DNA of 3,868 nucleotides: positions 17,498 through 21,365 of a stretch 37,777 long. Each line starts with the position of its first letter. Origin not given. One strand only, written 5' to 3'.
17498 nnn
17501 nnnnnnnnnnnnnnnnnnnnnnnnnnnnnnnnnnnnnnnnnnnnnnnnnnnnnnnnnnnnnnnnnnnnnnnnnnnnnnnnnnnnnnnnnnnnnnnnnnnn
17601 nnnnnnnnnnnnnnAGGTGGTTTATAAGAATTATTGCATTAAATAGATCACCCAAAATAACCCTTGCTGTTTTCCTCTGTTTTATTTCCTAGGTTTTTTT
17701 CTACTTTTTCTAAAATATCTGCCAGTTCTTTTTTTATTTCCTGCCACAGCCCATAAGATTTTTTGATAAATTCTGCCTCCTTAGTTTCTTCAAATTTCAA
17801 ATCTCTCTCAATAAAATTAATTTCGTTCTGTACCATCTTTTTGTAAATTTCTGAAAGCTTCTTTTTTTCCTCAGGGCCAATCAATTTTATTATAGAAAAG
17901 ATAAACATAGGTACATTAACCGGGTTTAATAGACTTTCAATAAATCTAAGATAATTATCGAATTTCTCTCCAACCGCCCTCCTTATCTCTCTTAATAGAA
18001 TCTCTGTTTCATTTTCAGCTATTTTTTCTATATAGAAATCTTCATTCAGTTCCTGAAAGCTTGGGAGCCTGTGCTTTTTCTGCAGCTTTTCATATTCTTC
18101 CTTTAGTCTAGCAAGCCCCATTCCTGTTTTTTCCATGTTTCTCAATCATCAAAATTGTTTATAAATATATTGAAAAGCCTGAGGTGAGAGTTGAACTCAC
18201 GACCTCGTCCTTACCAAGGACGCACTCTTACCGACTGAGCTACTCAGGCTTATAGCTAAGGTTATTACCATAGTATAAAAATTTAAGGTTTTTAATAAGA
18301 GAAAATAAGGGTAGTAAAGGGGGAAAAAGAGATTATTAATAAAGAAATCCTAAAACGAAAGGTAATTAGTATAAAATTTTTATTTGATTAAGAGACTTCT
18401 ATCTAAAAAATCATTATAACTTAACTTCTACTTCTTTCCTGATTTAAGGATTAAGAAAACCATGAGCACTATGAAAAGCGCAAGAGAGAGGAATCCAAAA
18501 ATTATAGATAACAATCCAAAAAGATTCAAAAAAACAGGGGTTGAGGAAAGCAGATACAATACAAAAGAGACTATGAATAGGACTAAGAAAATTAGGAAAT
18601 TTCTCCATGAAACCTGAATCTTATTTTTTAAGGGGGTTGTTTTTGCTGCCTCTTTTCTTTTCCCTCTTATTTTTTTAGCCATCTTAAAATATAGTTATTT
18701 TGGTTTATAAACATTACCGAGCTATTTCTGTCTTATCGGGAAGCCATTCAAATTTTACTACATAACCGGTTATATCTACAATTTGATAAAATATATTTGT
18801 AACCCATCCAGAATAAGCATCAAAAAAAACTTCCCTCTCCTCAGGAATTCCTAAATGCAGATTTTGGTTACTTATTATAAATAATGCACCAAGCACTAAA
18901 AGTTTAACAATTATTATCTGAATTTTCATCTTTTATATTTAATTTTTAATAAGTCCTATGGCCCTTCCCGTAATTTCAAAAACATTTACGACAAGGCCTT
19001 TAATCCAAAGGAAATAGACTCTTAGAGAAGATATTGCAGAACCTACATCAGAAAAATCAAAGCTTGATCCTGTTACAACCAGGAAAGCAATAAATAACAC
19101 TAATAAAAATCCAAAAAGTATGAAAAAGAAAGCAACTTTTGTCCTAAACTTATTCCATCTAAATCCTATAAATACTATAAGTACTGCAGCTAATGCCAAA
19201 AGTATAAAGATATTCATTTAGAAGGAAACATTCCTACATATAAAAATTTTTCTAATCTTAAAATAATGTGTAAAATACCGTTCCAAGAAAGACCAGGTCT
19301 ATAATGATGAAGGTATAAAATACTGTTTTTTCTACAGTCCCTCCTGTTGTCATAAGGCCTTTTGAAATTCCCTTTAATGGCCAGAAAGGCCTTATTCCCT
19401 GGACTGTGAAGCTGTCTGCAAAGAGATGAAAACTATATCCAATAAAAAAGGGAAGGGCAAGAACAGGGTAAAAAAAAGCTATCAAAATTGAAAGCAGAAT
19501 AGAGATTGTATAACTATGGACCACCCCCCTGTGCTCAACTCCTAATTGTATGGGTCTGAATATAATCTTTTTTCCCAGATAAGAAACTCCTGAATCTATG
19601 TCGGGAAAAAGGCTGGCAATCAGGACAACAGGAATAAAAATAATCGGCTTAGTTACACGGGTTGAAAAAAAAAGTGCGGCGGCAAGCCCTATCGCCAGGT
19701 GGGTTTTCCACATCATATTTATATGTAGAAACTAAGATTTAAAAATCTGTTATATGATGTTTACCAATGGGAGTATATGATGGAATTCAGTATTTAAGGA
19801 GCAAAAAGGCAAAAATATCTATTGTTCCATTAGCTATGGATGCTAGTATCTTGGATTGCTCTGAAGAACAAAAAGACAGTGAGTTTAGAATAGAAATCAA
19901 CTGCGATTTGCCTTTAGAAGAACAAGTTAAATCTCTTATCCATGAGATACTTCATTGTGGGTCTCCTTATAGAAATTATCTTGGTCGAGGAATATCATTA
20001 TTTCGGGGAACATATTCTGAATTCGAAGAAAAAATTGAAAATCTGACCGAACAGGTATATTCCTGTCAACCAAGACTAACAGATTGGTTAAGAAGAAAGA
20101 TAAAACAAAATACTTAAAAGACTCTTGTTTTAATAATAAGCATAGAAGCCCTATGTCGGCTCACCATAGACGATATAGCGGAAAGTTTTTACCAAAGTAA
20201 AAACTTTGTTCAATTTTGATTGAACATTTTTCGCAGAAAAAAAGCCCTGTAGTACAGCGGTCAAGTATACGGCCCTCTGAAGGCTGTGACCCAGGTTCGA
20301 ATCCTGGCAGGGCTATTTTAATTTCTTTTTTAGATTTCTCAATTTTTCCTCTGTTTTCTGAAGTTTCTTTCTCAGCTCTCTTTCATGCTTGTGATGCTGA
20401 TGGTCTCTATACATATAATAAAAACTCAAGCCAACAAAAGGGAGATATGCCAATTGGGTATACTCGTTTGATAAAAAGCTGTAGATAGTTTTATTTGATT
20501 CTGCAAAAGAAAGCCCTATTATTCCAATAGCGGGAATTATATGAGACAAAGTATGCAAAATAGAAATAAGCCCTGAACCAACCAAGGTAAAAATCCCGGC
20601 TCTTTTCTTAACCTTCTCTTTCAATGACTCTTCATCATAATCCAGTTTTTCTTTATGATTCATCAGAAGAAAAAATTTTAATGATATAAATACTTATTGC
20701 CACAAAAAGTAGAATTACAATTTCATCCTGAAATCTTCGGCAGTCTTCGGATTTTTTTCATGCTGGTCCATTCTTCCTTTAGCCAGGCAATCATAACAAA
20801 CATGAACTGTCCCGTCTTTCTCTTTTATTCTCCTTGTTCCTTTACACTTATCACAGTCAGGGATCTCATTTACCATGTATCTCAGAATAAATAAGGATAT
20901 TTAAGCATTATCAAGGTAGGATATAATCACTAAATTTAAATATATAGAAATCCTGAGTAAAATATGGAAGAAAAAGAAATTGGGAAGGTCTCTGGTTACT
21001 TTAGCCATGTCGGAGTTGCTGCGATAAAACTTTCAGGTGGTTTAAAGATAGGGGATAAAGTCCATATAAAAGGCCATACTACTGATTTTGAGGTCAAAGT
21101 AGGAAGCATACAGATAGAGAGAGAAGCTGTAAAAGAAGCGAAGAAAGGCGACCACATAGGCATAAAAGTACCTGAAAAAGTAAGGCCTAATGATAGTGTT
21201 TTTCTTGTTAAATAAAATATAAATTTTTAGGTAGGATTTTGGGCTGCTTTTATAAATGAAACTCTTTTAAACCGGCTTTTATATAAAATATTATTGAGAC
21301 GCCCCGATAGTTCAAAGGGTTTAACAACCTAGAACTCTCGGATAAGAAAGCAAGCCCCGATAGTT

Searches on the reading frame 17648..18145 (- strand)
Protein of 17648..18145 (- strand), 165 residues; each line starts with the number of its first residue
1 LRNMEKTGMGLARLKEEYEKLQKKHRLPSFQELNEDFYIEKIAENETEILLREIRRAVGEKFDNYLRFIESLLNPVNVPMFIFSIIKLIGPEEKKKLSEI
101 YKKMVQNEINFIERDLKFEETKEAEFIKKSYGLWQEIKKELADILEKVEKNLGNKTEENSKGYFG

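Call 26: search_protein_families(library=pfam, proteins=[window:17648-18145:-], max_evalue=0.001)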
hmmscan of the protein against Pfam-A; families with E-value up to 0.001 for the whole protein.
window:17648-18145:- (165 aa): 0 families

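Call 64: search_protein_families(library=pfam, proteins=[window:17648-18145:-], max_evalue=5)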
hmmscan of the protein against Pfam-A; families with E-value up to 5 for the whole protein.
window:17648-18145:- (165 aa): 1 family
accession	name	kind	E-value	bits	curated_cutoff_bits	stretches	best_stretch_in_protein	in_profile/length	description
PF11186.13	DUF2972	-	0.099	13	22.2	1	21-152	7-137/199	Protein of unknown function (DUF2972)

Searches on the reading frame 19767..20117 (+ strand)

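Call 26: search_protein_families(library=pfam, proteins=[window:19767-20117:+], max_evalue=0.001)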
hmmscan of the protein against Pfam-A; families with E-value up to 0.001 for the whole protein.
window:19767-20117:+ (116 aa): 0 families

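Call 64: search_protein_families(library=pfam, proteins=[window:19767-20117:+], max_evalue=5)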
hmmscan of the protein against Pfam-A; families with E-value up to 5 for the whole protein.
window:19767-20117:+ (116 aa): 1 family
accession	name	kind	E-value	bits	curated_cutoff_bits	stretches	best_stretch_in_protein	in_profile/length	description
PF07955.17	DUF1687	-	0.12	13.3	27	1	32-112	41-125/128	Protein of unknown function (DUF1687)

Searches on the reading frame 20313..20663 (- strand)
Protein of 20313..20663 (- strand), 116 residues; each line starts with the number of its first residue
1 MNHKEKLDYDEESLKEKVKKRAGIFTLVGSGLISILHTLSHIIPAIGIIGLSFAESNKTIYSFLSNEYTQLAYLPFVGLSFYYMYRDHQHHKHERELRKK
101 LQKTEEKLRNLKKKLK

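Call 7: search_protein_families(library=pfam, proteins=[window:20313-20663:-], max_evalue=0.1)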
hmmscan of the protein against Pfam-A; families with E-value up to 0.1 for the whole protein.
window:20313-20663:- (116 aa): 2 families
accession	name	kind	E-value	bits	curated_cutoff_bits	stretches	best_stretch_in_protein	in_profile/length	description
PF18126.6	Mitoc_mL59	-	0.021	15.6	31.5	1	89-115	99-125/130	Mitochondrial ribosomal protein mL59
PF05608.18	RTE1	-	0.055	14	29.4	1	36-107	16-84/149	RTE1-like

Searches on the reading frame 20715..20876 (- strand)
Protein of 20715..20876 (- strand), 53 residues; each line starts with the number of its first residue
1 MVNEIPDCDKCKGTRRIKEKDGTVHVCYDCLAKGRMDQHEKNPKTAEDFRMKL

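Call 7: search_protein_families(library=pfam, proteins=[window:20715-20876:-], max_evalue=0.1)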
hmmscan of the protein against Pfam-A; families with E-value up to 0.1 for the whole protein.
window:20715-20876:- (53 aa): 5 families
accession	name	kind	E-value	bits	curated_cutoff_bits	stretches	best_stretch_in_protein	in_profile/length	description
PF00684.25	DnaJ_CXXCXGXG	-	0.0052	17.5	32.7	1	8-41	1-32/65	DnaJ central domain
PF23733.2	GRXCR1-2_C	-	0.0053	17.1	26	1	8-34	12-39/47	GRXCR1/2, C-terminal domain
PF24444.1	DUF7563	-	0.025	14.5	27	0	20-35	22-37/39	Family of unknown function (DUF7563)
PF14354.12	Lar_restr_allev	-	0.041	14.6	28.6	1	4-42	2-46/58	Restriction alleviation protein Lar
PF14427.12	Pput2613-deam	-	0.07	13.4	25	1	4-45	72-113/118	Pput_2613-like deaminase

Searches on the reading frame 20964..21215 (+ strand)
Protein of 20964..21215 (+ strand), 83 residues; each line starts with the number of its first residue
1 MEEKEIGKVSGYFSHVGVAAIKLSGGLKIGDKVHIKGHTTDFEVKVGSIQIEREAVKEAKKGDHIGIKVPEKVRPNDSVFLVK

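Call 7: search_protein_families(library=pfam, proteins=[window:20964-21215:+], max_evalue=0.1)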
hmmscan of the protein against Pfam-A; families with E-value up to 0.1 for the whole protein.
window:20964-21215:+ (83 aa): 2 families
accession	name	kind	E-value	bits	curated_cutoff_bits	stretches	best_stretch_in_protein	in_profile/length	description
PF03144.31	GTP_EFTU_D2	-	5.2e-07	30.4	30.3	1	24-69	10-58/73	Elongation factor Tu domain 2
PF14578.12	GTP_EFTU_D4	-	0.075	13.4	23.8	0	44-73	45-74/86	Elongation factor Tu domain 4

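Call 15: find_encoding_contigs(protein=window:20964-21215:+, flank=10000, max_places=10)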
Protein window:20964-21215:+ (83 aa): 13 contigs read that carry it; 9 places shown.
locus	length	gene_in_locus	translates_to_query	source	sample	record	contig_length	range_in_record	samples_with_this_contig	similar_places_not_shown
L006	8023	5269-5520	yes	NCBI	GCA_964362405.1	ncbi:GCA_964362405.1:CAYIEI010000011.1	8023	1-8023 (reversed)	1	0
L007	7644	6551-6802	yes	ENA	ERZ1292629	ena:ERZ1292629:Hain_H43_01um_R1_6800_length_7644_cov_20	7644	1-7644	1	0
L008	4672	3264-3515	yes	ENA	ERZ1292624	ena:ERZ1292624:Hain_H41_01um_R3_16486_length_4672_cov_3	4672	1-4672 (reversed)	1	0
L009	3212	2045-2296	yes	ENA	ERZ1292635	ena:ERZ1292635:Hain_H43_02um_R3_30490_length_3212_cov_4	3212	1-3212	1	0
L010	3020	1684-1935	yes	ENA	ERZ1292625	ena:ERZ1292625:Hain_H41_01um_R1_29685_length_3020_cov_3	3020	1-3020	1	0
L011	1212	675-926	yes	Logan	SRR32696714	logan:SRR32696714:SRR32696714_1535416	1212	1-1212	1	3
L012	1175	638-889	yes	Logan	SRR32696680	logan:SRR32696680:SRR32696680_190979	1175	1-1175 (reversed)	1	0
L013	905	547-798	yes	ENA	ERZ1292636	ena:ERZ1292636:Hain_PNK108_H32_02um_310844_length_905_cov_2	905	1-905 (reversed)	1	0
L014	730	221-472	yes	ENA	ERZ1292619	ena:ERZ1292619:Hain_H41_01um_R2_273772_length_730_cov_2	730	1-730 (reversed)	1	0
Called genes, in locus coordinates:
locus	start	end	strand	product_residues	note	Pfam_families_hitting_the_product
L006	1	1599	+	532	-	?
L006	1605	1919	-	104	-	-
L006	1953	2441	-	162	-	-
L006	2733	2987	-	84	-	-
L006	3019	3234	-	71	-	-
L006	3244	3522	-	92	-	-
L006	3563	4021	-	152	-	PF04307:YdjM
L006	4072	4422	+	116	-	-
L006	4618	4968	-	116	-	-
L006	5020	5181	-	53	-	-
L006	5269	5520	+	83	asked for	PF03144:GTP_EFTU_D2 (weak)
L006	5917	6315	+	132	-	-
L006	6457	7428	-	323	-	PF13404:HTH_AsnC-type, PF13412:HTH_24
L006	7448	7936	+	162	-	-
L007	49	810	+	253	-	PF23023:Anti-Pycsar_Apyc1, PF00753:Lactamase_B, PF12706:Lactamase_B_2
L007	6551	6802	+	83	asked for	PF03144:GTP_EFTU_D2 (weak)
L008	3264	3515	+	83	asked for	PF03144:GTP_EFTU_D2 (weak)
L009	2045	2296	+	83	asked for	PF03144:GTP_EFTU_D2 (weak)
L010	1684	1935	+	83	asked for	PF03144:GTP_EFTU_D2 (weak)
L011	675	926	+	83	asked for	PF03144:GTP_EFTU_D2 (weak)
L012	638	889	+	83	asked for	PF03144:GTP_EFTU_D2 (weak)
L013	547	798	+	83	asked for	PF03144:GTP_EFTU_D2 (weak)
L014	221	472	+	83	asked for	PF03144:GTP_EFTU_D2 (weak)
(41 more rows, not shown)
